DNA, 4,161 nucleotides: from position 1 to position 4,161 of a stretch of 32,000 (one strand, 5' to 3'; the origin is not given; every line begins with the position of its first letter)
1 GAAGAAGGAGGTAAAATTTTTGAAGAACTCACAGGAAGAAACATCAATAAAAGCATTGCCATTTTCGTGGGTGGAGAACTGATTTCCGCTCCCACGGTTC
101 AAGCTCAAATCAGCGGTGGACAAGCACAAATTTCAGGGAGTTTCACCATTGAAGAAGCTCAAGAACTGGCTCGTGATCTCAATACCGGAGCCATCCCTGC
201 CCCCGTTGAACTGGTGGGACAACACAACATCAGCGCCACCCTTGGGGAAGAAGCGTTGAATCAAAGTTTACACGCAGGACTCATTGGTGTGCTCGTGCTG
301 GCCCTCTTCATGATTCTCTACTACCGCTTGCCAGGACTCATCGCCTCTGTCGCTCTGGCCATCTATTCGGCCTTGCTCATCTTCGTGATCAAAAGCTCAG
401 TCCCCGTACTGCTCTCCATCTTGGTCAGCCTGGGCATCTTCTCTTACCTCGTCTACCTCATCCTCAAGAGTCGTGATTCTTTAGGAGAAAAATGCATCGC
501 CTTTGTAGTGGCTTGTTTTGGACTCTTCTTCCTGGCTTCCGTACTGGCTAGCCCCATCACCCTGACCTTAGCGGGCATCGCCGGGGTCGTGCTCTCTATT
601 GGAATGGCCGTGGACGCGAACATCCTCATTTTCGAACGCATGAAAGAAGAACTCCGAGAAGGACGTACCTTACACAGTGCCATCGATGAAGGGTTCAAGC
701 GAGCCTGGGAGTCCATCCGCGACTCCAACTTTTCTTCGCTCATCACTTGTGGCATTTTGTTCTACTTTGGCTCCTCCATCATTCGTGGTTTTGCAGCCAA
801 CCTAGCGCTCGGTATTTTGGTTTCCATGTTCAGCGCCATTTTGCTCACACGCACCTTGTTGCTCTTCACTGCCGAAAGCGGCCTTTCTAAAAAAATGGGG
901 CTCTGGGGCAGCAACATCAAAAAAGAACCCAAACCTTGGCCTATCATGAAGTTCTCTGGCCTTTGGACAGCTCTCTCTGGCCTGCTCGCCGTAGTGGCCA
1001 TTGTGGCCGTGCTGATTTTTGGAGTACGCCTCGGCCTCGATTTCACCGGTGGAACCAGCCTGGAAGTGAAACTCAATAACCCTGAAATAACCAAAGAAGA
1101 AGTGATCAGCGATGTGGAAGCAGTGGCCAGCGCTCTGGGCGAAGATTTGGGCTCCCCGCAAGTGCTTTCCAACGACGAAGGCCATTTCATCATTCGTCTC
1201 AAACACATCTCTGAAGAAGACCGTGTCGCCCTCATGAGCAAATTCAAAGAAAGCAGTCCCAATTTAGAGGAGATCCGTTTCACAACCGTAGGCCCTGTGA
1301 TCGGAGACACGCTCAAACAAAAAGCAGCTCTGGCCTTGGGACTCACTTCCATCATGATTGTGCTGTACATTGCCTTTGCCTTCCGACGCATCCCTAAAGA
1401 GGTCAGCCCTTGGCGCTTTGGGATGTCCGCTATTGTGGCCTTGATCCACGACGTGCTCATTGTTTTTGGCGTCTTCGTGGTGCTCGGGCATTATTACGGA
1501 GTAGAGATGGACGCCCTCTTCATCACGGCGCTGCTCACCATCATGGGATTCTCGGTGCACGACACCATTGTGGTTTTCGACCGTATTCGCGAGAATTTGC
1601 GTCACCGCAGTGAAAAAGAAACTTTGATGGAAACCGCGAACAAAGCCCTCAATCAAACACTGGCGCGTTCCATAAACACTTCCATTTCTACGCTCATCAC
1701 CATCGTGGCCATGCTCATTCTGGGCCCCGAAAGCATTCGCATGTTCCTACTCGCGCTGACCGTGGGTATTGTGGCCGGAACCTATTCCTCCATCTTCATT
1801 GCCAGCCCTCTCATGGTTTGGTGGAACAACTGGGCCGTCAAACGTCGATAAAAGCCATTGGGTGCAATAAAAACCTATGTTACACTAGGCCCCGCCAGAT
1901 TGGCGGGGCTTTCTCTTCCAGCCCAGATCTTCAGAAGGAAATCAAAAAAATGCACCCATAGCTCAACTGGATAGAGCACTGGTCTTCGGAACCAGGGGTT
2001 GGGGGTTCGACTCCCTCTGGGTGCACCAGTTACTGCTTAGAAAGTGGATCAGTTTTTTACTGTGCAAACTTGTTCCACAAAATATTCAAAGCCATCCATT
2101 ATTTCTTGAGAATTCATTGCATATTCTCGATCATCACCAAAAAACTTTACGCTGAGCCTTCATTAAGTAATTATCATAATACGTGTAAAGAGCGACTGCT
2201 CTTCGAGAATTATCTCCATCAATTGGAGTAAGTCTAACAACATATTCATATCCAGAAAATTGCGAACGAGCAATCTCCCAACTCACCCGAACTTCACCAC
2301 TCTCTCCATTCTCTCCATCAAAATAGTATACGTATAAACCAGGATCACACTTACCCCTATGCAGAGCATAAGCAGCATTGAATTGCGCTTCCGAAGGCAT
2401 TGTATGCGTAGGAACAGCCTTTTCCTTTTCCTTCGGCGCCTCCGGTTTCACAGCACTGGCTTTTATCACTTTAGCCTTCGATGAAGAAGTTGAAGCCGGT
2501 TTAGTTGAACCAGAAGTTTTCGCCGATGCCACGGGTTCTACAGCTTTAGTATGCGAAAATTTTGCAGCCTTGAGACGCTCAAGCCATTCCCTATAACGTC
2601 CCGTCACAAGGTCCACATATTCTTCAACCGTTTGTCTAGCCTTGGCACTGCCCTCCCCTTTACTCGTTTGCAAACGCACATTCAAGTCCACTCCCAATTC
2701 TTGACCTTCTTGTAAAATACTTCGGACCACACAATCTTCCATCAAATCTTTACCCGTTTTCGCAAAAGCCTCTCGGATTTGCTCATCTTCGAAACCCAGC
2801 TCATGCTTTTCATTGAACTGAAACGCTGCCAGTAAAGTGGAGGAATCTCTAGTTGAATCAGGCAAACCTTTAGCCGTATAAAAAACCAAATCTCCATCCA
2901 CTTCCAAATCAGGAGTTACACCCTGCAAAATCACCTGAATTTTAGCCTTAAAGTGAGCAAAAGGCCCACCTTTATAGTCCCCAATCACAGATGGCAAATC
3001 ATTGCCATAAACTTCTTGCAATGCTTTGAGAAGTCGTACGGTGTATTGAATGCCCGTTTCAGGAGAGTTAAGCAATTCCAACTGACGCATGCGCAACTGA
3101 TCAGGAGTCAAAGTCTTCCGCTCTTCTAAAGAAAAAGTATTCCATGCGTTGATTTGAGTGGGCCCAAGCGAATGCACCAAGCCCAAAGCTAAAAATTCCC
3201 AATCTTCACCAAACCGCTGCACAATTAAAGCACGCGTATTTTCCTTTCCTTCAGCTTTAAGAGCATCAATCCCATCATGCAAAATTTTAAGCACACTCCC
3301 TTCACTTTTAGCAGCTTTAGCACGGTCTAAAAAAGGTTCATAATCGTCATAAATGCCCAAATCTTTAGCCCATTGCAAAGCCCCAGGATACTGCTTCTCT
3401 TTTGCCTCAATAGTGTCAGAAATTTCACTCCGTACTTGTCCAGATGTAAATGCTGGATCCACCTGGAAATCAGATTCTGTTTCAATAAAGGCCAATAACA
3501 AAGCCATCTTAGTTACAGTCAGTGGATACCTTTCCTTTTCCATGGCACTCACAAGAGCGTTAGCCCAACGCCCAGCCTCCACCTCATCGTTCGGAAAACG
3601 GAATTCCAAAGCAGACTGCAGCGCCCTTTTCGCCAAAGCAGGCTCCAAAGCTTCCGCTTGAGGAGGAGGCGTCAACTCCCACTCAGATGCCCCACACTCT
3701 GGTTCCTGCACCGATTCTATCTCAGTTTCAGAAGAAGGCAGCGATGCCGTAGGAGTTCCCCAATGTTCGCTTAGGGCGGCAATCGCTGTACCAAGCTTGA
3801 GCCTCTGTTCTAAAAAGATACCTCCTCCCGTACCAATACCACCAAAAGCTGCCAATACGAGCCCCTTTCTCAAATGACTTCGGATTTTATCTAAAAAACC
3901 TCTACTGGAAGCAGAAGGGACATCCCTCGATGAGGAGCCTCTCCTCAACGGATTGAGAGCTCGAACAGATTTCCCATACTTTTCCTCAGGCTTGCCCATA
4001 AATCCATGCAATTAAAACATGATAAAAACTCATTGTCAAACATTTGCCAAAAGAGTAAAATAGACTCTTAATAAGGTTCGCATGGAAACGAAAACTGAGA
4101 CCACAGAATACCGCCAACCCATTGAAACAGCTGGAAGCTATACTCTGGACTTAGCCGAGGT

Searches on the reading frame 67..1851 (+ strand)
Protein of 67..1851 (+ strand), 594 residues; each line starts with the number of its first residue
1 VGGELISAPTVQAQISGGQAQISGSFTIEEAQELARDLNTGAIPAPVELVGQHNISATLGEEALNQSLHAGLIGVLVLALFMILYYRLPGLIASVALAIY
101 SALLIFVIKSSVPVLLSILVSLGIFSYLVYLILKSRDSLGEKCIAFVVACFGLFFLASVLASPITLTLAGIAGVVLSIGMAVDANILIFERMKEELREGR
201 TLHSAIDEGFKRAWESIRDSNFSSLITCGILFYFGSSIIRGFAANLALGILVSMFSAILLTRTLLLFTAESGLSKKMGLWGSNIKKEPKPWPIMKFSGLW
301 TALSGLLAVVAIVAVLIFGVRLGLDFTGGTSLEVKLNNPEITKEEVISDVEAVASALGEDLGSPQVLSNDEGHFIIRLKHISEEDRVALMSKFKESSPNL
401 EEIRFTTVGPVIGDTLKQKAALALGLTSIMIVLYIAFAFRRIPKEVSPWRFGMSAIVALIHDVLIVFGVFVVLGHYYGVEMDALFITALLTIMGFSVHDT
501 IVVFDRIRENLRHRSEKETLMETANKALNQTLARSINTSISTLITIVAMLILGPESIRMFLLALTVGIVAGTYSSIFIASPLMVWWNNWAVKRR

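Call 79: search_protein_families(library=pfam, proteins=[window:67-1851:+], max_evalue=0.001)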
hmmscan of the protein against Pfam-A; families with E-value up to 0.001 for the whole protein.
window:67-1851:+ (594 aa): 4 families
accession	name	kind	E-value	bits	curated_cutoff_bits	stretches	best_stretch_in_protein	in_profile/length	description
PF02355.23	SecD_SecF_C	-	4.7e-68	228.8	20.5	2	391-588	4-188/189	Protein export membrane protein SecD/SecF, C-terminal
PF22599.2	SecDF_P1_head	-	2.1e-11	44.1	27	1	3-45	72-114/114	SecDF, P1 head subdomain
PF03176.21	MMPL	-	1e-10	41.5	20.5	1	147-289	182-331/333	MMPL family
PF07549.19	Sec_GG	-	1.8e-07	30.9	20.3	1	314-339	2-27/28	SecD/SecF GG Motif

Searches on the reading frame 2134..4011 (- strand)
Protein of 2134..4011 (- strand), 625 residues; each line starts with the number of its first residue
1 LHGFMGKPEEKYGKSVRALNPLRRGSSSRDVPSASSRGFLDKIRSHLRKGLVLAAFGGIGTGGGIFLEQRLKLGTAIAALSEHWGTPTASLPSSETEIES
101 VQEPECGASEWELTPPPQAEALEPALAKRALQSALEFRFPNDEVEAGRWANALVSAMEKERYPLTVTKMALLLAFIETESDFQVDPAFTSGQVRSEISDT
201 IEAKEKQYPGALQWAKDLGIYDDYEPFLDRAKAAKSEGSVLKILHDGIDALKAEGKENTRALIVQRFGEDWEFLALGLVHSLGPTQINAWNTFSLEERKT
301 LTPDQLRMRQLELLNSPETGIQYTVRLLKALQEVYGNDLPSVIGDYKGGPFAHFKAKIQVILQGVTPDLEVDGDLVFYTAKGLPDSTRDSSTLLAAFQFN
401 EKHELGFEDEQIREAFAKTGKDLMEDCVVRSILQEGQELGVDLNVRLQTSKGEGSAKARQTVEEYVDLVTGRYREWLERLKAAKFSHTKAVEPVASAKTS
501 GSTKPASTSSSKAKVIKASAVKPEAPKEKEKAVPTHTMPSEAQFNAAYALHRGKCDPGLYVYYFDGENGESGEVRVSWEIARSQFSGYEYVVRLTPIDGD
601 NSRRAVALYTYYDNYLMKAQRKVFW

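Call 79: search_protein_families(library=pfam, proteins=[window:2134-4011:-], max_evalue=0.001)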
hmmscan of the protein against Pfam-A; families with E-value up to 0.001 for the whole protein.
window:2134-4011:- (625 aa): 1 family
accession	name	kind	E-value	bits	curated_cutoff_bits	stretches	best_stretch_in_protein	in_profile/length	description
PF07759.17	DUF1615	-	5.3e-15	55.8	25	1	148-423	7-259/319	Protein of unknown function (DUF1615)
